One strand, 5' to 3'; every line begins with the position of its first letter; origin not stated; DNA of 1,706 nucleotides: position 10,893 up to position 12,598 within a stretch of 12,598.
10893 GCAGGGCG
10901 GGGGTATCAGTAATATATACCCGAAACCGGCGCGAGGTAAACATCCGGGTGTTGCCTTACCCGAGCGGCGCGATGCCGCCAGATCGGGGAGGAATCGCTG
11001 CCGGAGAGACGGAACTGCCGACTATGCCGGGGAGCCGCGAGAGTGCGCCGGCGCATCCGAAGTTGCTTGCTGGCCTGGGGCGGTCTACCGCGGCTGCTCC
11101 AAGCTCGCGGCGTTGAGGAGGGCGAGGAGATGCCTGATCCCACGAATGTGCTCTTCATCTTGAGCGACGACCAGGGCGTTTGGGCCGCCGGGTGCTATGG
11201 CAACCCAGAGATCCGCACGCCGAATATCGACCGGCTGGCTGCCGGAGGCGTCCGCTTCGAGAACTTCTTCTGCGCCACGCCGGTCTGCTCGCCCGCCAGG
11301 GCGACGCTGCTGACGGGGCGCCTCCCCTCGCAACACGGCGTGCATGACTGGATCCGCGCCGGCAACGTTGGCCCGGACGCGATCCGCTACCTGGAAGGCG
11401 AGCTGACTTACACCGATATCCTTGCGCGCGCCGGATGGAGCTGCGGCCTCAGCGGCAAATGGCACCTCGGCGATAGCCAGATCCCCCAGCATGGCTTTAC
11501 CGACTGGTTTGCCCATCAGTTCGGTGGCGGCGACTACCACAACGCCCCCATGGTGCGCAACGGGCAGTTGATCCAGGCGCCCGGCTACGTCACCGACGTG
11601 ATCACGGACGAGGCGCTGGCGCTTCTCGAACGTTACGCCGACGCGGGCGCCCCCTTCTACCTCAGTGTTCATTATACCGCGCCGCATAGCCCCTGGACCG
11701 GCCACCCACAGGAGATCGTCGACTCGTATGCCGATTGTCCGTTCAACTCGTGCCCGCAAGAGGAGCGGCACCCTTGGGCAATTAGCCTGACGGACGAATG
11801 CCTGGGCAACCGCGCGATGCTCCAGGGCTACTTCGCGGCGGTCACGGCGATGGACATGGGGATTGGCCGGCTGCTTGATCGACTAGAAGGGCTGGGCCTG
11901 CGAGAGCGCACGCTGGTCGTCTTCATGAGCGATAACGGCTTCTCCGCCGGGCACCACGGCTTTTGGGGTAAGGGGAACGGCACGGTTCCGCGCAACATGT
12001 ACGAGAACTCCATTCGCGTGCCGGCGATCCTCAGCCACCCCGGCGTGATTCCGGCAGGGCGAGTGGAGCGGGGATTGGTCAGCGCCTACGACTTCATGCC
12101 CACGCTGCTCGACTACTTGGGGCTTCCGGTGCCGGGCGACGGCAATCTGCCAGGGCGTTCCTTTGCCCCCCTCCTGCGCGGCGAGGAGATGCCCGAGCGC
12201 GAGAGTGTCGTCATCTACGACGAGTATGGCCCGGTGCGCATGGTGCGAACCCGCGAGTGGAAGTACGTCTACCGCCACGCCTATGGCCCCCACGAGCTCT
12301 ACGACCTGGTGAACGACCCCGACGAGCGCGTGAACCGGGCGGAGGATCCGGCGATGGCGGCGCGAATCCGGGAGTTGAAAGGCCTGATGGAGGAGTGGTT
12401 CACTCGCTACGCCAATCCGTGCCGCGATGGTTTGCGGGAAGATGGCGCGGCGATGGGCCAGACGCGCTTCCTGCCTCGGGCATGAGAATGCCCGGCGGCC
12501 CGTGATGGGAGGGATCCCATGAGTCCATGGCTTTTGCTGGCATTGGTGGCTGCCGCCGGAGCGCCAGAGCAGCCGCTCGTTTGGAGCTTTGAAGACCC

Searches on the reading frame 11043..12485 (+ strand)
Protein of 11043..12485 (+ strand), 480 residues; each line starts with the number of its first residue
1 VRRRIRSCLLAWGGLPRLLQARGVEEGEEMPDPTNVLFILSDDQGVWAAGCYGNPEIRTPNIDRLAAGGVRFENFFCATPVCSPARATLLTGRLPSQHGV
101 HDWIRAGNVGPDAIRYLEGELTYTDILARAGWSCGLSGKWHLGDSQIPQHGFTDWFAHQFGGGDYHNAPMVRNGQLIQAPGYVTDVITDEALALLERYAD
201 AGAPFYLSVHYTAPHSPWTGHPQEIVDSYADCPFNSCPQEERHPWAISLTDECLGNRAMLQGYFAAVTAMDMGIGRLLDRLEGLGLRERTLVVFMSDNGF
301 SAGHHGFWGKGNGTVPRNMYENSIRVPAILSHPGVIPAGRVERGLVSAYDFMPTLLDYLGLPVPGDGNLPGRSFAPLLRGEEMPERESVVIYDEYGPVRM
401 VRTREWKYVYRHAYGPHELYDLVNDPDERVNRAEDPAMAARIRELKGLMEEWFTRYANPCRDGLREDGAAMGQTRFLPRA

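Call 3: search_protein_families(library=pfam, proteins=[window:11043-12485:+], max_evalue=0.01)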
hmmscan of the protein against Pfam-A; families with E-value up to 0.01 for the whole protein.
window:11043-12485:+ (480 aa): 3 families
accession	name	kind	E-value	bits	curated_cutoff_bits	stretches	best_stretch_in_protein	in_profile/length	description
PF00884.28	Sulfatase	-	7.9e-52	176.9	25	1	35-360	2-300/301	Sulfatase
PF16347.10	SGSH_C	-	1.3e-18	68.1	29.3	1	305-450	3-149/154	N-sulphoglucosamine sulphohydrolase, C-terminal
PF01663.27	Phosphodiest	-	1.1e-10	42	23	2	58-102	19-64/342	Type I phosphodiesterase / nucleotide pyrophosphatase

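Call 6: search_protein_families(library=ncbifam, proteins=[window:11043-12485:+], max_evalue=0.001)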
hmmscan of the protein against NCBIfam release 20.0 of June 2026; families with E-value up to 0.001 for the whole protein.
window:11043-12485:+ (480 aa): 5 families
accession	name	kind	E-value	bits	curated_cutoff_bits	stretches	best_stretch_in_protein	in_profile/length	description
NF010322.0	PRK13759.1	equivalog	2.8e-55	187.7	481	2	184-449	182-453/486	arylsulfatase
TIGR03417.1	chol_sulfatase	equivalog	1.8e-53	182.2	433.45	2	200-448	180-435/500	choline-sulfatase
NF045661.1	HdlasePehA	equivalog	2e-34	119.1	900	3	257-392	278-406/506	phosphoric/sulfuric ester hydrolase PehA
NF052527.1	Mn_arylsulf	exception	7.3e-27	94.4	850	2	183-449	179-448/479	manganese-dependent arylsulfatase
NF053595.1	LptchSynLtaSGpos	equivalog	0.00068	18.3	970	1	258-361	425-528/626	lipoteichoic acid synthase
